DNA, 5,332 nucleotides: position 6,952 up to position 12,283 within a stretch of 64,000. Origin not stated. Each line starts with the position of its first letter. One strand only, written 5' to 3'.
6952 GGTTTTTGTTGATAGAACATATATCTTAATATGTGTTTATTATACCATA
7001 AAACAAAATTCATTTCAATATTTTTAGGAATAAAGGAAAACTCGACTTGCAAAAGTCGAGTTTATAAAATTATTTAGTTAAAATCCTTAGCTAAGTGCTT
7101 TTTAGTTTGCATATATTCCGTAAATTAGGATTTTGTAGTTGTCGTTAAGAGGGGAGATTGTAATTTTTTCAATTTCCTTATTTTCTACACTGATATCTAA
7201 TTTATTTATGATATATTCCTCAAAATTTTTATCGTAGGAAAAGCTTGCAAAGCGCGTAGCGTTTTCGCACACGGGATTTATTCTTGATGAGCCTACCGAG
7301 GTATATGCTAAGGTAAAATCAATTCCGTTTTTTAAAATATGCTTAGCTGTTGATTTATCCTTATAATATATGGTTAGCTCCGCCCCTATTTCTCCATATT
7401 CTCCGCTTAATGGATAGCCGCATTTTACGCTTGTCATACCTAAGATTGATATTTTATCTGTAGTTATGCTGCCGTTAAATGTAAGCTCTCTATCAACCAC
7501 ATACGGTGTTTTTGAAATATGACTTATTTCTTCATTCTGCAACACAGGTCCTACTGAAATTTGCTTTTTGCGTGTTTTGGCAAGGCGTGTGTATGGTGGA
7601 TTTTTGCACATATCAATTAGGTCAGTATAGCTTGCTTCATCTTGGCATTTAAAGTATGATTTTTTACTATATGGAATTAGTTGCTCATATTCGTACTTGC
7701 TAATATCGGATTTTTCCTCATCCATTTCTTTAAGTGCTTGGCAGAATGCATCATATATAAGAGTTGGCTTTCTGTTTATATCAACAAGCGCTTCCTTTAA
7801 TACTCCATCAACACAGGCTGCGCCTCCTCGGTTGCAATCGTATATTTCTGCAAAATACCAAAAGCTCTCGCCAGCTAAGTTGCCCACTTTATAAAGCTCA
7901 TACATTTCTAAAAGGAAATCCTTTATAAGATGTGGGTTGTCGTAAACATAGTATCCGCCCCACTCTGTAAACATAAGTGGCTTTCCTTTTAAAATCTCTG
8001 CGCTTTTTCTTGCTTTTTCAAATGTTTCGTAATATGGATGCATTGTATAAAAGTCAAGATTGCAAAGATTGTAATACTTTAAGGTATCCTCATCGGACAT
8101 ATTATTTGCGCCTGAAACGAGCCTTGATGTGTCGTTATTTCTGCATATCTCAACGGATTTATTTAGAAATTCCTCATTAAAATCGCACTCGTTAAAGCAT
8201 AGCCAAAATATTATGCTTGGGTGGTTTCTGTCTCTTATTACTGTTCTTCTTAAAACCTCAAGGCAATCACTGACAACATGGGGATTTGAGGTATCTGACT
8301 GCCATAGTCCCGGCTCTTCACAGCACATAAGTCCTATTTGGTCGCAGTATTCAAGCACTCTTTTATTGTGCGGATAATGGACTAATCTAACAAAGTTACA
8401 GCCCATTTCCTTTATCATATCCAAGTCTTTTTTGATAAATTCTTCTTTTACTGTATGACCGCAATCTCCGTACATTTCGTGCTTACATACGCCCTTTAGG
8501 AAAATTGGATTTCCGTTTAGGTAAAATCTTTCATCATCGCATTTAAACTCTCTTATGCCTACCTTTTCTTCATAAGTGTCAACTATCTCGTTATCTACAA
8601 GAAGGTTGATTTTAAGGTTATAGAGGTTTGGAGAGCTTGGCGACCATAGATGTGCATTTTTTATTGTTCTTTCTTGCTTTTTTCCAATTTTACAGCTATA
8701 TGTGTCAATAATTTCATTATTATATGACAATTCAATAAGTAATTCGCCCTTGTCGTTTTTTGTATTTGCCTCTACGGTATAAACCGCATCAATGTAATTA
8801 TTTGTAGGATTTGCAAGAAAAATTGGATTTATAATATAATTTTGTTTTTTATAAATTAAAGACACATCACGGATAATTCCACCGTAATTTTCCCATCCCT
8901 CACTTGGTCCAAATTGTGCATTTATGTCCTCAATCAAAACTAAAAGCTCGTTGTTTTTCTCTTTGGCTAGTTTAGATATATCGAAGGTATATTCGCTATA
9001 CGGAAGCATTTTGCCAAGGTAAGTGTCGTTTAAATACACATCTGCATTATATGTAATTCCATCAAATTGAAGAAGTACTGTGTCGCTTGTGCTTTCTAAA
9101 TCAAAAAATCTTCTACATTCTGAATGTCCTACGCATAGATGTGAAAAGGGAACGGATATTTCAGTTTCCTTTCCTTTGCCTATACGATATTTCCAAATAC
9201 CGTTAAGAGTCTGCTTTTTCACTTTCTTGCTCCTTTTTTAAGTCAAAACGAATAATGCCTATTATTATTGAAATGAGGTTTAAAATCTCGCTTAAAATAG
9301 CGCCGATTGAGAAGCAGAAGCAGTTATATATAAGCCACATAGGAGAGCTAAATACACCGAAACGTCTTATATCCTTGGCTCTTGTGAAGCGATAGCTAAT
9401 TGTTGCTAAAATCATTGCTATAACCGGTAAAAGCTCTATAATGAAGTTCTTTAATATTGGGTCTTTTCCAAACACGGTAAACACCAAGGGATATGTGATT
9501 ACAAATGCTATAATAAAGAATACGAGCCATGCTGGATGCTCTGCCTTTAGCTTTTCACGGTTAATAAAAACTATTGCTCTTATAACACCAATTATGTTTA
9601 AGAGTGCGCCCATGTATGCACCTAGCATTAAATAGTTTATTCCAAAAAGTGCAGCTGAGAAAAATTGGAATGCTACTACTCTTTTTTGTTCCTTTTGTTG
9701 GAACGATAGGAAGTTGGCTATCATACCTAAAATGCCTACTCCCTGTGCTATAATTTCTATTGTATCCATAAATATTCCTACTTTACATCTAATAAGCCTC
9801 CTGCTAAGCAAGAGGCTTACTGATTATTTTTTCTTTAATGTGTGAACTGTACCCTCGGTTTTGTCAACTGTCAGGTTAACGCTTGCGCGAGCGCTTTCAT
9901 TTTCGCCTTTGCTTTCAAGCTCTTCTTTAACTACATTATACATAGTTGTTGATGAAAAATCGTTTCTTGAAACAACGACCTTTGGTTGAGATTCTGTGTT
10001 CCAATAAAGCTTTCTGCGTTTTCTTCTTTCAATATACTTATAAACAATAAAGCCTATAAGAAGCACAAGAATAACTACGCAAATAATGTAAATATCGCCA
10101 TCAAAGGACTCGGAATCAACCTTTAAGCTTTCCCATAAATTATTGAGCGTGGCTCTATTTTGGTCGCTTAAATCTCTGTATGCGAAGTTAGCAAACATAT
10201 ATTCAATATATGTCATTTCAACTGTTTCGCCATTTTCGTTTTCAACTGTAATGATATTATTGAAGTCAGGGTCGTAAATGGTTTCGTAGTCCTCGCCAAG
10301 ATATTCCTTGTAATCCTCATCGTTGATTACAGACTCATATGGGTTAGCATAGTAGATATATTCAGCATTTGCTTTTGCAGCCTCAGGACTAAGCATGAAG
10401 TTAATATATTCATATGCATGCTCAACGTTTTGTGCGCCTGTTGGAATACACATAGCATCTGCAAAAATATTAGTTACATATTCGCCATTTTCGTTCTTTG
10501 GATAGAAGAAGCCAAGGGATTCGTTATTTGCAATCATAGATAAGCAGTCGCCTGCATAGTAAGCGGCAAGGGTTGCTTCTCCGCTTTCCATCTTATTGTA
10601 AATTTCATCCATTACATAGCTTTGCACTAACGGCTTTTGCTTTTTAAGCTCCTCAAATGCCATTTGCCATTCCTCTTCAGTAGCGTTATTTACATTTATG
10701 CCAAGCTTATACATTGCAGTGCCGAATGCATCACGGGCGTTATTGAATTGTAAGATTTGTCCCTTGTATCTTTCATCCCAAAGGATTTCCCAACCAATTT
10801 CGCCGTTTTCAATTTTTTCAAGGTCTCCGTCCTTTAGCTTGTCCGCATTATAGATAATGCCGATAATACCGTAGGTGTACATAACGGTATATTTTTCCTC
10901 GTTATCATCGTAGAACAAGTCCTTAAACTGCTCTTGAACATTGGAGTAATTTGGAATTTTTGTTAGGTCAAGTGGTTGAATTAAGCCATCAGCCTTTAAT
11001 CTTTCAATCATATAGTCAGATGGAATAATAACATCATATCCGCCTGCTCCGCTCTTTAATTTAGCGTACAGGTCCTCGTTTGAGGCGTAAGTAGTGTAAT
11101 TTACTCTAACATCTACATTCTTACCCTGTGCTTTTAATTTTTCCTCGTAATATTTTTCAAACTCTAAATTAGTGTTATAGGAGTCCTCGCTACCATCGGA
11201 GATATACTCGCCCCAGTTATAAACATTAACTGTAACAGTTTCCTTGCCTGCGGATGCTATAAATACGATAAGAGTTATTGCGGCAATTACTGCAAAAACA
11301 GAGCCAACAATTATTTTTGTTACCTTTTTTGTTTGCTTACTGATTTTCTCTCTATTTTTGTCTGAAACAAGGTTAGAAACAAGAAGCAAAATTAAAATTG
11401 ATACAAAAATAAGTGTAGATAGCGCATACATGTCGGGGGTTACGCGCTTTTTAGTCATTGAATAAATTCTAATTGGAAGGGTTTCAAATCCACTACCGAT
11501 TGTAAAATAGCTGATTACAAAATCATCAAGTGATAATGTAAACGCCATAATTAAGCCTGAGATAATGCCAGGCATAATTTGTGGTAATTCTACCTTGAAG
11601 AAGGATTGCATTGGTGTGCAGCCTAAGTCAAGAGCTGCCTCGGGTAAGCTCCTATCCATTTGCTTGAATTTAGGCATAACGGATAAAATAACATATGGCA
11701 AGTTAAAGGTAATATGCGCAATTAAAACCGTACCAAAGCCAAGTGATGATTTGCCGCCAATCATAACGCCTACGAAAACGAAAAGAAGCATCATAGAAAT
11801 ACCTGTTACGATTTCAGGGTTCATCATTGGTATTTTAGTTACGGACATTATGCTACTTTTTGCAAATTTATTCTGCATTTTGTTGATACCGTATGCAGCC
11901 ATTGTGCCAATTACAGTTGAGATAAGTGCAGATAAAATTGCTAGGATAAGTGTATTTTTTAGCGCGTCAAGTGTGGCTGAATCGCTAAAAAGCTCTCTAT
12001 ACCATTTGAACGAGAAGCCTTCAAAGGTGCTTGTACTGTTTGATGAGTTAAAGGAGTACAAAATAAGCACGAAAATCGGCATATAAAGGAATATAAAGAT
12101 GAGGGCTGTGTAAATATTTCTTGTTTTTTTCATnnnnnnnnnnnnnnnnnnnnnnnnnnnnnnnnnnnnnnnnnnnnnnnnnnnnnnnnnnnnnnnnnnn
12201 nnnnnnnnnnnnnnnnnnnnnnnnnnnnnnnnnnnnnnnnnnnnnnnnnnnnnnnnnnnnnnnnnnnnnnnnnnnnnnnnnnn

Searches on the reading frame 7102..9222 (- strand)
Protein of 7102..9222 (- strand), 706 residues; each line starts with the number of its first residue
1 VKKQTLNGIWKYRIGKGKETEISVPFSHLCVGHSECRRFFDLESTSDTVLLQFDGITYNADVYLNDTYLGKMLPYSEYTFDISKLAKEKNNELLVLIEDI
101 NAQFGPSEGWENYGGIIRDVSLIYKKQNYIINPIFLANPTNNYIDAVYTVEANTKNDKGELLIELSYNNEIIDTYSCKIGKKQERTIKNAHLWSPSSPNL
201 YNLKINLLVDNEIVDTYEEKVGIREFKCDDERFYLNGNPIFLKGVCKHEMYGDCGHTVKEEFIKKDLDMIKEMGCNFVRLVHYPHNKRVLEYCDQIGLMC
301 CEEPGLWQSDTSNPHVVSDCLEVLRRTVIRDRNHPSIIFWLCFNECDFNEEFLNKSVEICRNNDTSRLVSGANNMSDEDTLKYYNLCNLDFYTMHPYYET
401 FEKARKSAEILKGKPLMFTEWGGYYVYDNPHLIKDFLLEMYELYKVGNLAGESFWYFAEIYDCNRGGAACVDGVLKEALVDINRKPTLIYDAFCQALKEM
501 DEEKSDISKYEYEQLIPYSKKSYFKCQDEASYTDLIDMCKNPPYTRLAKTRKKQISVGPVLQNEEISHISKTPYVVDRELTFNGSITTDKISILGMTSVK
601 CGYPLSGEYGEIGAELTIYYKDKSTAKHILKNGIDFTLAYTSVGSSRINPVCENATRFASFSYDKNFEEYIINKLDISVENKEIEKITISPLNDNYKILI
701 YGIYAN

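Call 8: search_protein_families(library=pfam, proteins=[window:7102-9222:-], max_evalue=0.001)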
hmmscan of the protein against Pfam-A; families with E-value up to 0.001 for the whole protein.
window:7102-9222:- (706 aa): 4 families
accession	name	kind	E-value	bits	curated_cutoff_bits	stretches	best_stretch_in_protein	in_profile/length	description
PF02836.23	Glyco_hydro_2_C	-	6.4e-33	114.6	21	1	228-423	3-212/302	Glycosyl hydrolases family 2, TIM barrel domain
PF00703.27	Glyco_hydro_2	-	3.5e-12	47.5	23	1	148-224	36-109/109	Glycosyl hydrolases family 2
PF22666.2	Glyco_hydro_2_N2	-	4.5e-07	30.5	27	1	41-98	57-118/167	Glycosyl hydrolase 2 galactose-binding domain-like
PF02837.24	Glyco_hydro_2_N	-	8e-05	23.1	28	1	32-123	65-166/169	Glycosyl hydrolases family 2, sugar binding domain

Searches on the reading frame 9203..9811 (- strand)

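Call 8: search_protein_families(library=pfam, proteins=[window:9203-9811:-], max_evalue=0.001)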
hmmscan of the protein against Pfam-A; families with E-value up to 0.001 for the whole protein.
window:9203-9811:- (202 aa): 1 family
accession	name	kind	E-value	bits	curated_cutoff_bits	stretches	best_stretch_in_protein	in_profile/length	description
PF10688.14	Imp-YgjV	-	3.2e-34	118.5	23.5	1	20-191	1-157/159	Bacterial inner membrane protein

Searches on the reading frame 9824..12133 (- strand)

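Call 8: search_protein_families(library=pfam, proteins=[window:9824-12133:-], max_evalue=0.001)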
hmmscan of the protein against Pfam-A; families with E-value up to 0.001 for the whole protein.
window:9824-12133:- (769 aa): 5 families
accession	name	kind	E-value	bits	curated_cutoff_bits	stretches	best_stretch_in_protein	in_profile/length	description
PF13343.11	SBP_bac_6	-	3.1e-26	92.8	24.6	1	367-598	5-218/245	Bacterial extracellular solute-binding protein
PF13416.11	SBP_bac_8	-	9.9e-24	85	27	1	337-611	8-274/279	Bacterial extracellular solute-binding protein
PF00528.27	BPD_transp_1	-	2e-19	70.4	26.4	1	73-256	2-170/184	Binding-protein-dependent transport system inner membrane component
PF01547.30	SBP_bac_1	-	1.9e-14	54.8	26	1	326-587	11-307/307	Bacterial extracellular solute-binding protein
PF13531.11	SBP_bac_11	-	2.4e-08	34.5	25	1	341-589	25-221/227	Bacterial extracellular solute-binding protein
